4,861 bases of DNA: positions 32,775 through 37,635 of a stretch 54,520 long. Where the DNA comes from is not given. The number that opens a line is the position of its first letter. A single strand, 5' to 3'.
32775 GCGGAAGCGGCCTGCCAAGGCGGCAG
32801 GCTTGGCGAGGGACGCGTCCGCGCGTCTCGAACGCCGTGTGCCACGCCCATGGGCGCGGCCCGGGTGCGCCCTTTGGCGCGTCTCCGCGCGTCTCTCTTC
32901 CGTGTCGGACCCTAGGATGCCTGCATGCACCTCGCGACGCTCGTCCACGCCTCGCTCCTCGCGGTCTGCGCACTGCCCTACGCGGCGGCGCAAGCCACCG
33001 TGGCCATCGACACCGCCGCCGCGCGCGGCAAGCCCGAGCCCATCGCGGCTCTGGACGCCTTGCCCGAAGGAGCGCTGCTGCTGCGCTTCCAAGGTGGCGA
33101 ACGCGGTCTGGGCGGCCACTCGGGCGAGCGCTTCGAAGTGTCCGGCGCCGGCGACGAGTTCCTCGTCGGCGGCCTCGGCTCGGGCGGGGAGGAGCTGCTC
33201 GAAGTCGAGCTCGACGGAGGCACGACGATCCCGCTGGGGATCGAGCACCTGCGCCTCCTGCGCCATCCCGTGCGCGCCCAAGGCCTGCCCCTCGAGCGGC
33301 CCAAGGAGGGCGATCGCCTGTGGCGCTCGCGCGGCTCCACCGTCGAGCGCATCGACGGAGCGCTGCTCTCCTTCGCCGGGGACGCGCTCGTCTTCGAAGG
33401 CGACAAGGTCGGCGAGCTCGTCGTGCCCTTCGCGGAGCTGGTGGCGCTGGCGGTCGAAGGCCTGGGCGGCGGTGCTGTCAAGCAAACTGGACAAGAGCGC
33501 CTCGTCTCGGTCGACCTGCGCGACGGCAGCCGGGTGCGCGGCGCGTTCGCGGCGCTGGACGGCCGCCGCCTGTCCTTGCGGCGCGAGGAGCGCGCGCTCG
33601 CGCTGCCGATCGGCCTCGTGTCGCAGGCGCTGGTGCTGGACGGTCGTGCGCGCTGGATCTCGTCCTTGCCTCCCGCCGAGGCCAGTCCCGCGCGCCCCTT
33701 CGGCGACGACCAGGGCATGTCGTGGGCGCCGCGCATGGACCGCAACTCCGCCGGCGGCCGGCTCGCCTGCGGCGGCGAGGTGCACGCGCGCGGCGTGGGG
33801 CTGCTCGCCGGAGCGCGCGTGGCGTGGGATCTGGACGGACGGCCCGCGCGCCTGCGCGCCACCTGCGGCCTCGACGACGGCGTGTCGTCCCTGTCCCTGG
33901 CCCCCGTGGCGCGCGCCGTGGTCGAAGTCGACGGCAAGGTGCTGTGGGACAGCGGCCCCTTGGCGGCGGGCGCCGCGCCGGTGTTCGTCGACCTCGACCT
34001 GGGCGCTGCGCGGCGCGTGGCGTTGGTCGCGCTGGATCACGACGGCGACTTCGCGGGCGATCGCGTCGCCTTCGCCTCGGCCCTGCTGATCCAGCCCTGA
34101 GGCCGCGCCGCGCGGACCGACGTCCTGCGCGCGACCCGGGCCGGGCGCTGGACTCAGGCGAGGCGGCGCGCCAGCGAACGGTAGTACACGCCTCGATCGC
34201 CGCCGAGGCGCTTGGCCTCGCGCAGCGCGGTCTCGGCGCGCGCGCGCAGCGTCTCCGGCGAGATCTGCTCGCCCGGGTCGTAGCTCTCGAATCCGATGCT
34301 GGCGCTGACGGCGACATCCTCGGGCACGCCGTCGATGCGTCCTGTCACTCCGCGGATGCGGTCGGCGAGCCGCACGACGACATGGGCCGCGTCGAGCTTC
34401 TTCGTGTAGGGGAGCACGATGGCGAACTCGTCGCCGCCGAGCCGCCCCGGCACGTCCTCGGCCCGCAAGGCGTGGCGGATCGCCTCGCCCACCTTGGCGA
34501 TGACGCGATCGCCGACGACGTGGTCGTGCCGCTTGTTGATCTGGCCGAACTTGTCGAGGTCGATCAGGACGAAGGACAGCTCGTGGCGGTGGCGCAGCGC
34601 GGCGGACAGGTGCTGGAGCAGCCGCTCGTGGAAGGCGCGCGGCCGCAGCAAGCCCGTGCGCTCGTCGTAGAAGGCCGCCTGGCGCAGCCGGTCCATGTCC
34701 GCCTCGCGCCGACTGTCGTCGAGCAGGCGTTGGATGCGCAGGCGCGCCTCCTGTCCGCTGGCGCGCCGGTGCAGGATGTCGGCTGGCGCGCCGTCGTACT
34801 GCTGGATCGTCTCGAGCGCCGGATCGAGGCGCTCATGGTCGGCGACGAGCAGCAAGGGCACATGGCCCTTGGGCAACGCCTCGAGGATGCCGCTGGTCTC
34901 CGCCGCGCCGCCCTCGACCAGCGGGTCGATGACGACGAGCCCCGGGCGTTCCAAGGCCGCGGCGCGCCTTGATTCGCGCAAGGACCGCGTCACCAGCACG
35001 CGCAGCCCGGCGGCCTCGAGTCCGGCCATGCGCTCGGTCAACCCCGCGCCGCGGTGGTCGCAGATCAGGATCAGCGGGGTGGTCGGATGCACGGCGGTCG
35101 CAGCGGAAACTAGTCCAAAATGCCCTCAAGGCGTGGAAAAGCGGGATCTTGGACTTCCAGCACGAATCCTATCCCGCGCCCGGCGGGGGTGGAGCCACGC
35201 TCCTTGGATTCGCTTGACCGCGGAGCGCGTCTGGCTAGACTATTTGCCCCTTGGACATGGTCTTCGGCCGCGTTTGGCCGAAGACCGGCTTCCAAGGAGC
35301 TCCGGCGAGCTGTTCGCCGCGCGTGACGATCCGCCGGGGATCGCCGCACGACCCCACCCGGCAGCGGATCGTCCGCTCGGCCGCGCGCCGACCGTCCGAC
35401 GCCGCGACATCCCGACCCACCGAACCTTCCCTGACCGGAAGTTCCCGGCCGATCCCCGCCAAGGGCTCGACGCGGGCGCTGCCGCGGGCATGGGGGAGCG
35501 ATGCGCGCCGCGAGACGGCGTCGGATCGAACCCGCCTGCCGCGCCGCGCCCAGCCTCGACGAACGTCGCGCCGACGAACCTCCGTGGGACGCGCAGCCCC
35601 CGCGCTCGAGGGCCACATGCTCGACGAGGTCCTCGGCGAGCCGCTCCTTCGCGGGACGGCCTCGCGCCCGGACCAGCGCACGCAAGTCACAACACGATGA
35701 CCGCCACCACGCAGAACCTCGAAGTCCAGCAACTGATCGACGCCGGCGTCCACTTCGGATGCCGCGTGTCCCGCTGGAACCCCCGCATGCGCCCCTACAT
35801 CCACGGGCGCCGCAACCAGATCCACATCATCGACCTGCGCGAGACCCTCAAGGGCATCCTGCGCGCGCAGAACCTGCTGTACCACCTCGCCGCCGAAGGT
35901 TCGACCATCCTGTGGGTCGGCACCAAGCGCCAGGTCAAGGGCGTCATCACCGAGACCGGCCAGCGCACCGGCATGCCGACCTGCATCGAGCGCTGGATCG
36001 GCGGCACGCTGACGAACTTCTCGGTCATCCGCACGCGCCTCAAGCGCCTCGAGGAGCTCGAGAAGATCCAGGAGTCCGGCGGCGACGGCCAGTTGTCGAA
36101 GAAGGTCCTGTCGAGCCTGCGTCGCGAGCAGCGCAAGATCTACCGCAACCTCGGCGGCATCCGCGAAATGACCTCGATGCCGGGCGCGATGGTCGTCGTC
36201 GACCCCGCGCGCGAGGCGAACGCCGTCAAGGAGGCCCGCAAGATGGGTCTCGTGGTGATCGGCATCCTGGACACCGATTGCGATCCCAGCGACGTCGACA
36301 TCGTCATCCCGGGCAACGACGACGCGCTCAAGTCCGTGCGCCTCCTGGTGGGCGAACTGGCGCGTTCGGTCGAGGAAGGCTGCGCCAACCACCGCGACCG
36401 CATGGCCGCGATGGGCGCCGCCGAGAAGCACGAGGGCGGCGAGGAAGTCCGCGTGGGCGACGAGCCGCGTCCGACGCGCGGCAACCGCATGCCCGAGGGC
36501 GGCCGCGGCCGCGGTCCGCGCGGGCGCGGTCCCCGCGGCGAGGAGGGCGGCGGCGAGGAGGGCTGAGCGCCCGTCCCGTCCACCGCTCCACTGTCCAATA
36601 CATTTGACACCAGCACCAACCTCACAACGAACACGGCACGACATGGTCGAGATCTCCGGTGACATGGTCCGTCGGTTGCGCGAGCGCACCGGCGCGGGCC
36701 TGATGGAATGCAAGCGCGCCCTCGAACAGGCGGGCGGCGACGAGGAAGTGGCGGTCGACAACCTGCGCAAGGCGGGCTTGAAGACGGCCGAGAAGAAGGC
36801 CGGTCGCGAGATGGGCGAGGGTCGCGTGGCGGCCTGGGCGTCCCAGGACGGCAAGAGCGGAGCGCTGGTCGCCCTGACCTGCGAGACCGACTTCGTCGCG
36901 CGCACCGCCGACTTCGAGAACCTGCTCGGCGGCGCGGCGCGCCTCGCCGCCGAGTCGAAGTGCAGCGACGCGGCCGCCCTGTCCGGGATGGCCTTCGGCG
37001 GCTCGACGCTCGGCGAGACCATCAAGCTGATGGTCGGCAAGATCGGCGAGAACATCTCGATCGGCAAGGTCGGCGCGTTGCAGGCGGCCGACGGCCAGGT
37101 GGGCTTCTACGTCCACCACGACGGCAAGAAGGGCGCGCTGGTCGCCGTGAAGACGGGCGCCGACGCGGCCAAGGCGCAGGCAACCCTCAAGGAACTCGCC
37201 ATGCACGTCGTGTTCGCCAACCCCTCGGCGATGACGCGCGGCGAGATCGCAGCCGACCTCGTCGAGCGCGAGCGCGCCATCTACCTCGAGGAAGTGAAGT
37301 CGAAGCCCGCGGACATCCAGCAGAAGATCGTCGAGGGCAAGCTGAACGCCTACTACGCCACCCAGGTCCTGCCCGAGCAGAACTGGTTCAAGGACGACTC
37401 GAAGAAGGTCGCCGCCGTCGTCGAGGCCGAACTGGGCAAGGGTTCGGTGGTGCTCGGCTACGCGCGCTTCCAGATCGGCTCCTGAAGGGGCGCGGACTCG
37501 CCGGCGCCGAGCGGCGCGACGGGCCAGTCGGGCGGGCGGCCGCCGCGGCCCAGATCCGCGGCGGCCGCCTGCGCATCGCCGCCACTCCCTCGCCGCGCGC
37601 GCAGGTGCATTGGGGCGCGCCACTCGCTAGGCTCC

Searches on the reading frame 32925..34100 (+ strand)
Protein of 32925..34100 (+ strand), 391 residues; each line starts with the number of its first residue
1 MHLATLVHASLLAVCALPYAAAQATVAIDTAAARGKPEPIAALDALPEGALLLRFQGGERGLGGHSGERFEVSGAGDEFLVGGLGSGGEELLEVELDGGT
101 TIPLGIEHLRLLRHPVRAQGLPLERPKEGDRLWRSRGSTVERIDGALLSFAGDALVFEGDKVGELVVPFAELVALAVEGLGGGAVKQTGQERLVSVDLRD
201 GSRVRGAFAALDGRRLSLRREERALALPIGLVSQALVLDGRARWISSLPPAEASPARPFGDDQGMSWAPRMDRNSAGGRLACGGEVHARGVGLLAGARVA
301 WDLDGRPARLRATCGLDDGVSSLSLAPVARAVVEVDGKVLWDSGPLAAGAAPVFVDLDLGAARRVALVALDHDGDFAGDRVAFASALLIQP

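Call 48: search_protein_families(library=pfam, proteins=[window:32925-34100:+], max_evalue=0.001)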
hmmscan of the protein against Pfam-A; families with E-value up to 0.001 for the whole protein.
window:32925-34100:+ (391 aa): 1 family
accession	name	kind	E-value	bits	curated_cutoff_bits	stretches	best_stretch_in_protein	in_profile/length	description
PF08305.17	NPCBM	-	3.3e-18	66.5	23.9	1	244-388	4-136/137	NPCBM/NEW2 domain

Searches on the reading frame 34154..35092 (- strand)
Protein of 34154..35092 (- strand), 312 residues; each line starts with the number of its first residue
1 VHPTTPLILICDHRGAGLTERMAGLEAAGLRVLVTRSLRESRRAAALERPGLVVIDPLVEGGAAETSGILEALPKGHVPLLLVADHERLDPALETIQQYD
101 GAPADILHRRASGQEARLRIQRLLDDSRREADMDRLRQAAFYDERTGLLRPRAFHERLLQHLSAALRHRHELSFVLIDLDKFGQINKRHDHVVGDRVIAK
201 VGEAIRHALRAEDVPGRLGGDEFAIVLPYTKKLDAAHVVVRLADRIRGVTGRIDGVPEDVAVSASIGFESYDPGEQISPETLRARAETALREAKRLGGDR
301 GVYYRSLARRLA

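Call 48: search_protein_families(library=pfam, proteins=[window:34154-35092:-], max_evalue=0.001)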
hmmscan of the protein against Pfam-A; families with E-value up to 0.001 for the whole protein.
window:34154-35092:- (312 aa): 1 family
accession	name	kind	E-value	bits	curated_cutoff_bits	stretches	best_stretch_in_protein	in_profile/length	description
PF00990.26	GGDEF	-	1.5e-32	113.1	23.8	1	140-299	1-160/161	Diguanylate cyclase, GGDEF domain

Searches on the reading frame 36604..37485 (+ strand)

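Call 48: search_protein_families(library=pfam, proteins=[window:36604-37485:+], max_evalue=0.001)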
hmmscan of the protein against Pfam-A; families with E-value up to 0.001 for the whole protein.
window:36604-37485:+ (293 aa): 1 family
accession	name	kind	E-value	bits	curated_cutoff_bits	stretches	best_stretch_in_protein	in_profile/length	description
PF00889.24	EF_TS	-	2.8e-49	167.9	27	1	86-292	1-203/204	Elongation factor TS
